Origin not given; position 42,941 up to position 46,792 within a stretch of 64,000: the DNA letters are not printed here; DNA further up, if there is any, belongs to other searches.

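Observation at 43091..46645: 1184-aa single-polypeptide fusion of GltD/NfnB-like and PyrK/FNR-like modules with an uncharacterised N-terminal domain of about 250 aa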

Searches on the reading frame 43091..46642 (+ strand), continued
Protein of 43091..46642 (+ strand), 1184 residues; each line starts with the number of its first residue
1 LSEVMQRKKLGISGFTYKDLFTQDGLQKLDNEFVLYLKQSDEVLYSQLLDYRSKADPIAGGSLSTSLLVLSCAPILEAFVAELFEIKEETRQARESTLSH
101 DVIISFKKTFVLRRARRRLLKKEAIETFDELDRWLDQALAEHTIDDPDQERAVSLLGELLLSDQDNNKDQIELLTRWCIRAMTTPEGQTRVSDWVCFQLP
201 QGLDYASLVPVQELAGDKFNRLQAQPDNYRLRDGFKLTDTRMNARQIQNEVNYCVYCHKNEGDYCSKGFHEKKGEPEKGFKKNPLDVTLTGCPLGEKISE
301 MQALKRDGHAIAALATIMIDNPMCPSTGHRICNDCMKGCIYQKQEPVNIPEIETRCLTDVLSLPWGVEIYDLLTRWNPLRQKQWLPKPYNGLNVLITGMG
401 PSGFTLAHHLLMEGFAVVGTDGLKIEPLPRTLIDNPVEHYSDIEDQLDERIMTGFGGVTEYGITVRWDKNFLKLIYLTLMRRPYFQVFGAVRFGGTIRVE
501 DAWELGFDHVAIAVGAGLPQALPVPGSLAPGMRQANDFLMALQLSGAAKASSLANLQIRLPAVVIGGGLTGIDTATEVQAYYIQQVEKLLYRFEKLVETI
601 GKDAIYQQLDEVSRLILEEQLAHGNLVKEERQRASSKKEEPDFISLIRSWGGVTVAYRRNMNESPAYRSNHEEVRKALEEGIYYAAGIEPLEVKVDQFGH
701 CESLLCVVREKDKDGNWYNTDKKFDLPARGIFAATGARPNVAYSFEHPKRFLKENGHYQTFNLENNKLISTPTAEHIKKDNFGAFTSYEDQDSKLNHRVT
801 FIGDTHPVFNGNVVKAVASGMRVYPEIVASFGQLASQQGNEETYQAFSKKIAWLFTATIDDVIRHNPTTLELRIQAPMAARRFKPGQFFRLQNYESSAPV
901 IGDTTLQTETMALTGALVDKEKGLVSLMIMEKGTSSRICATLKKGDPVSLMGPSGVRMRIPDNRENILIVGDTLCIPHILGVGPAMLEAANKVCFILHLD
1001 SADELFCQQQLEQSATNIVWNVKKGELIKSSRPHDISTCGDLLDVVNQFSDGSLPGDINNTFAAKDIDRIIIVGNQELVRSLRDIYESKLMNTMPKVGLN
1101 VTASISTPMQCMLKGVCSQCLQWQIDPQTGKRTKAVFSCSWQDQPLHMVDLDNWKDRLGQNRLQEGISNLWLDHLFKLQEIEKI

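Call 6: search_solved_structures(query=window:43091-46642:+, max_evalue=0.01, show_alignments=2)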
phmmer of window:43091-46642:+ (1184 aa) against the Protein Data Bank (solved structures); distinct sequences matched with E-value up to 0.01: 7.
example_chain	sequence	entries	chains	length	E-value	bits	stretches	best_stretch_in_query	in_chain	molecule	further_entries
5jca_L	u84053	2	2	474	4.1e-10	41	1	456-577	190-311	NADH-dependent Ferredoxin:NADP Oxidoreductase (NfnI) subunit alpha | NADH-dependent Ferredoxin:NADP Oxidoreductase subunit alpha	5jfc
5vj7_A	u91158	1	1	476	1.9e-09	38.7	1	456-576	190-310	Oxidoreductase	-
4ylf_B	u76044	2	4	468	2.1e-08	35.3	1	456-577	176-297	Dihydropyrimidine dehydrogenase subunit A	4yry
5jca_S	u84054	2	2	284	8.1e-07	30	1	872-1025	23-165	NADH-dependent Ferredoxin:NADP Oxidoreductase (NfnI) subunit beta | NADH-dependent Ferredoxin:NADP Oxidoreductase subunit beta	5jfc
8oh5_C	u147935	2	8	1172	1e-05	26.4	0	653-709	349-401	Formate dehydrogenase-O, major subunit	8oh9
4ylf_A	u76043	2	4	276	0.0005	20.8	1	872-1012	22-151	Dihydroorotate dehydrogenase B (NAD(+)), electron transfer subunit homolog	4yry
9bov_A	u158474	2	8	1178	0.00068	20.4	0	452-576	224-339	Molybdopterin oxidoreductase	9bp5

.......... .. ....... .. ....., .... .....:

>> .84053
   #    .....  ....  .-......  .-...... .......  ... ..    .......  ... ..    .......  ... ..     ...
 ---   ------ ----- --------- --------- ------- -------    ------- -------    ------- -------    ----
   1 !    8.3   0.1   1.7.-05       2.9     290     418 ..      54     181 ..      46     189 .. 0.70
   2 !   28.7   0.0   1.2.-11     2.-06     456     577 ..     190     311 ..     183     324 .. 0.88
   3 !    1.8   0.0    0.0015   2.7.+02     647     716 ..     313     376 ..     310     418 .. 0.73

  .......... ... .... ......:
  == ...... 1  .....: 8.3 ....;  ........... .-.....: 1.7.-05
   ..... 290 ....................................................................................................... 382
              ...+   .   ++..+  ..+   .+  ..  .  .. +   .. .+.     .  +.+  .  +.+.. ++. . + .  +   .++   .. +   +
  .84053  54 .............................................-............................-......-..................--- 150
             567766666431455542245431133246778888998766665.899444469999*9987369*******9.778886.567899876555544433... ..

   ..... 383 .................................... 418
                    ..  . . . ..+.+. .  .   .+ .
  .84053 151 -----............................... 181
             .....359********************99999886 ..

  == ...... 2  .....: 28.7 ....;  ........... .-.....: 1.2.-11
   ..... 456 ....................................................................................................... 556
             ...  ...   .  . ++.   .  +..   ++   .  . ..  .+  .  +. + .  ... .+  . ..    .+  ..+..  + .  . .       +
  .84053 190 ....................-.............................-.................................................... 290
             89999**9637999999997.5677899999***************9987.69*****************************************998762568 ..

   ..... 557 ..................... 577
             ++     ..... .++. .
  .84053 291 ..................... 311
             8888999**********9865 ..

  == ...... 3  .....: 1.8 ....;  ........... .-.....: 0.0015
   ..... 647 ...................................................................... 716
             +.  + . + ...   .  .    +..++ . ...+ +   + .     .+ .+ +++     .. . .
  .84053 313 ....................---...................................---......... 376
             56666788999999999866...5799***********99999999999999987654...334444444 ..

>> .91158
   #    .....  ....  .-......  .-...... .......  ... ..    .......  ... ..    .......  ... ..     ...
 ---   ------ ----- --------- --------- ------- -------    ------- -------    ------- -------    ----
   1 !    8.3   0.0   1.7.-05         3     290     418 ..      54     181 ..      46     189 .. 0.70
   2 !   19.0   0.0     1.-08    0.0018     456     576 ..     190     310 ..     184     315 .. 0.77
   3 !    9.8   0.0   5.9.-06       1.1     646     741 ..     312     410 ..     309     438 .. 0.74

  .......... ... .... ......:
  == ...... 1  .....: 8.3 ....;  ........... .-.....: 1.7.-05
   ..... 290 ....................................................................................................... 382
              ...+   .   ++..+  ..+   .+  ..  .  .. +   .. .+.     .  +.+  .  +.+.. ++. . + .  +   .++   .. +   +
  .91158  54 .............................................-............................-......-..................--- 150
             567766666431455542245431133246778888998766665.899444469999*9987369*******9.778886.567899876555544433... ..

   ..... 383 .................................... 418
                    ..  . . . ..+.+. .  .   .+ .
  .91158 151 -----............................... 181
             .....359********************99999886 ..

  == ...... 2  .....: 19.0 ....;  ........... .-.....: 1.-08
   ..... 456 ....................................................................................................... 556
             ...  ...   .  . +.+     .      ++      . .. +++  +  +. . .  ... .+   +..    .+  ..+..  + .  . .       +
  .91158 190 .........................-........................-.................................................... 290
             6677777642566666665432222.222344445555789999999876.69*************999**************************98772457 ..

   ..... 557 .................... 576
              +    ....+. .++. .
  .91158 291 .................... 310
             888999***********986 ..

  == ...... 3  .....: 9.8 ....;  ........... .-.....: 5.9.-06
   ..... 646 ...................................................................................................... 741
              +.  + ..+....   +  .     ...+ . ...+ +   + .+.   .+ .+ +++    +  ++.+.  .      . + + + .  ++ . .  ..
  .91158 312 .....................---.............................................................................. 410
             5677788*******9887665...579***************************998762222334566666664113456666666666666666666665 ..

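Call 16: find_encoding_contigs(protein=P0036, flank=10000, max_places=2)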
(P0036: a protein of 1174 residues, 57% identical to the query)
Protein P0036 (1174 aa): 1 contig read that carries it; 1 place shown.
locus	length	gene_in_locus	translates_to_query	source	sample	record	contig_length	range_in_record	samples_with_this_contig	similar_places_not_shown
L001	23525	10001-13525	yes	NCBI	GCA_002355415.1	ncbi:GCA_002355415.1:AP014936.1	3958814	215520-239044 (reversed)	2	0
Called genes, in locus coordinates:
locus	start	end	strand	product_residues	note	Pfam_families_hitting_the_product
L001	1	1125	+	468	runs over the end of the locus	PF01565:FAD_binding_4, PF02913:FAD-oxidase_C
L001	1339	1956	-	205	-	PF03006:HlyIII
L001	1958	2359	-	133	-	PF01258:zf-dskA_traR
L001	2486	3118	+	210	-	PF01292:Ni_hydr_CYTB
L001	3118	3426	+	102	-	PF03413:PepSY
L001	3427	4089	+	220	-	PF00072:Response_reg, PF00486:Trans_reg_C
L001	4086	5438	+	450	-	PF26769:HAMP_PhoQ, PF02518:HATPase_c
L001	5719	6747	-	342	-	PF01137:RTC, PF05189:RTC_insert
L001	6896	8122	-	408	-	PF03453:MoeA_N, PF00994:MoCF_biosynth, PF03454:MoeA_C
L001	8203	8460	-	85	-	PF13192:Thioredoxin_3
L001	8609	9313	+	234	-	PF00027:cNMP_binding, PF13545:HTH_Crp_2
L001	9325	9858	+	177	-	PF01967:MoaC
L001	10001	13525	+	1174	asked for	PF27156:RP005_N, PF07992:Pyr_redox_2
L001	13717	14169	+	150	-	-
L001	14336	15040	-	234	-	PF09509:Hypoth_Ymh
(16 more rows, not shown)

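Call 17: find_encoding_contigs(protein=P0094, flank=10000, max_places=2)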
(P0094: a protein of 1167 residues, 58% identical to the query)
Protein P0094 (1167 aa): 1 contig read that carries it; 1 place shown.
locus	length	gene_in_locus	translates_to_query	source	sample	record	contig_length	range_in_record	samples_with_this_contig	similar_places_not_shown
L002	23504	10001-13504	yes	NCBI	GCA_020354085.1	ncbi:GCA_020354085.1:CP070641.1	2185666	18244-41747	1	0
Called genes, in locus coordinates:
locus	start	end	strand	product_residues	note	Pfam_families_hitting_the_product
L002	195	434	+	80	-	-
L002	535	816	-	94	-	PF13188:PAS_8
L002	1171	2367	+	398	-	PF05940:NnrS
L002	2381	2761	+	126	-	PF04247:SirB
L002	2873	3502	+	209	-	PF01292:Ni_hydr_CYTB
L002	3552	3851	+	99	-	PF03413:PepSY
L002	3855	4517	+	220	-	PF00072:Response_reg, PF00486:Trans_reg_C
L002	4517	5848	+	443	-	PF26769:HAMP_PhoQ, PF02518:HATPase_c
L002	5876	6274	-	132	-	PF01258:zf-dskA_traR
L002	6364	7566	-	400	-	PF03453:MoeA_N, PF00994:MoCF_biosynth, PF03454:MoeA_C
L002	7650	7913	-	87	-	PF13192:Thioredoxin_3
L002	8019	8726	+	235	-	PF00027:cNMP_binding, PF13545:HTH_Crp_2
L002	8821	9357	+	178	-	PF00994:MoCF_biosynth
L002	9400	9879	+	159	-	PF01967:MoaC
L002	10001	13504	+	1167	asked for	PF27156:RP005_N, PF07992:Pyr_redox_2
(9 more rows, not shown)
